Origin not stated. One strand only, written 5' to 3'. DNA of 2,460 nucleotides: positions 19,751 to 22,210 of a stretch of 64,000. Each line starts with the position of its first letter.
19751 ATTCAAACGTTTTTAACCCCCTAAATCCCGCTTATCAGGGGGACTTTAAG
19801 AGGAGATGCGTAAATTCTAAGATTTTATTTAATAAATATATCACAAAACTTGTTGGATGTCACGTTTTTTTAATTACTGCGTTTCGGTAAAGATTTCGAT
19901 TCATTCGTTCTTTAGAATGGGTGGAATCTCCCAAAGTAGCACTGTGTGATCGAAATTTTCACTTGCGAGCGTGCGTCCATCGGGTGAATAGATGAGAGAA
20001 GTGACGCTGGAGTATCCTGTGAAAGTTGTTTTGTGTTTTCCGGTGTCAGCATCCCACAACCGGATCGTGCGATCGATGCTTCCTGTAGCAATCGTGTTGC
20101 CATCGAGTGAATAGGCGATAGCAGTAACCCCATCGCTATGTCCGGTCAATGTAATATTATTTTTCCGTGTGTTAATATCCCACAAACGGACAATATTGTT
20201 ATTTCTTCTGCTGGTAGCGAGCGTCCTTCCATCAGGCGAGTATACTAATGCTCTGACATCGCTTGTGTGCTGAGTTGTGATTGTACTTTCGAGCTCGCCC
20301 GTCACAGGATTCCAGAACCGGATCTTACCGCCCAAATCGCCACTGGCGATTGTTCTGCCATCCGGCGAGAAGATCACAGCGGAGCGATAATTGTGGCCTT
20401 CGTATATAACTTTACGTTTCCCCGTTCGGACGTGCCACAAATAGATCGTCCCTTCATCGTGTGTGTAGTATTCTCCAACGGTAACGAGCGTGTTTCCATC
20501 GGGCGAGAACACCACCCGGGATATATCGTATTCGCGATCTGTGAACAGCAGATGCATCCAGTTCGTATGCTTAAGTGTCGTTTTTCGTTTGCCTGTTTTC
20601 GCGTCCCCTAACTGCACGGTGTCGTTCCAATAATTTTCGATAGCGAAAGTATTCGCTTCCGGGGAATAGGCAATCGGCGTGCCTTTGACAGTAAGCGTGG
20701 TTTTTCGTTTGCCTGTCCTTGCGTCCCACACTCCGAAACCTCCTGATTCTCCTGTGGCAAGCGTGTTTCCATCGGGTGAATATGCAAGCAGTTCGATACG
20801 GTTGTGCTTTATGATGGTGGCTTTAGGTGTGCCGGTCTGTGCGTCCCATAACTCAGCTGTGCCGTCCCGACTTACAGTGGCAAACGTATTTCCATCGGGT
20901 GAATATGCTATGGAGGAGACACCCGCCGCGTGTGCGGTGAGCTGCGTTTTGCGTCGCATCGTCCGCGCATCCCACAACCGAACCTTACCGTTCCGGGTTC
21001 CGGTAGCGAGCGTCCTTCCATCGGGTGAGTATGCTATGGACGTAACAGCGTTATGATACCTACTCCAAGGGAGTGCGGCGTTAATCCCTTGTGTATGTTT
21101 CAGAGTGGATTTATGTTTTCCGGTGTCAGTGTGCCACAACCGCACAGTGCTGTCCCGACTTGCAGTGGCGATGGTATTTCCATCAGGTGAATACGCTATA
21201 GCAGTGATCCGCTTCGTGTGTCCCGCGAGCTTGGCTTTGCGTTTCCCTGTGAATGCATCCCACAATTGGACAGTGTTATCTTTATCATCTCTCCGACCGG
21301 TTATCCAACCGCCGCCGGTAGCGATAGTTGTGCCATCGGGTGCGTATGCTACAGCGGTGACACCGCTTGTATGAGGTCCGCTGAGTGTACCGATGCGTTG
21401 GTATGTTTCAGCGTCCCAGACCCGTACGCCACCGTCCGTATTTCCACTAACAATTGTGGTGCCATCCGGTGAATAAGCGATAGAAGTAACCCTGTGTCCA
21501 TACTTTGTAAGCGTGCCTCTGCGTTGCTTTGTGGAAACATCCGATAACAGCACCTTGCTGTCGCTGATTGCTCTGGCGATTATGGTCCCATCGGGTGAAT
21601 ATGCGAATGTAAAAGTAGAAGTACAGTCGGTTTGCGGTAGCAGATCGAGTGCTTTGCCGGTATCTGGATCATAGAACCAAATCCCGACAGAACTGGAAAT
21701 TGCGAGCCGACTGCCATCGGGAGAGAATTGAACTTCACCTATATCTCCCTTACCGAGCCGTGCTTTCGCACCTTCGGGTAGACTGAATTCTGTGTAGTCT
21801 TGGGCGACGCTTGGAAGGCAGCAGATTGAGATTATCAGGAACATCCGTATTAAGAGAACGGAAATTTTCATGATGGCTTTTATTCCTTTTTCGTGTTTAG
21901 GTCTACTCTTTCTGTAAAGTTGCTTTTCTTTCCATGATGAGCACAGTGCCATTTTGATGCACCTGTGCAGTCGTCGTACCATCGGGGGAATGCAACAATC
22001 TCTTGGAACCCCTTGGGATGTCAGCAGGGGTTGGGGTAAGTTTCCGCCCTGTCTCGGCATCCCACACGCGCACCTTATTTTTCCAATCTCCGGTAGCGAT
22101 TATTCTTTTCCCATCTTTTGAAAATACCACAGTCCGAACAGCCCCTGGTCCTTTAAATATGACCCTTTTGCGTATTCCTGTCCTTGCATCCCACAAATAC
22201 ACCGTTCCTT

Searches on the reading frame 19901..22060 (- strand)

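Call 93: search_protein_families(library=padloc, proteins=[window:19901-22060:-], max_evalue=0.00001)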
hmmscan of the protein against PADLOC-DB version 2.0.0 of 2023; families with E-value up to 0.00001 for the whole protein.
window:19901-22060:- (719 aa): 1 family
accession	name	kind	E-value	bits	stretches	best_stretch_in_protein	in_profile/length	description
PDLC02919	HEAT-ARM_XIII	-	4.5e-29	98.6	3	169-337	109-262/1972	-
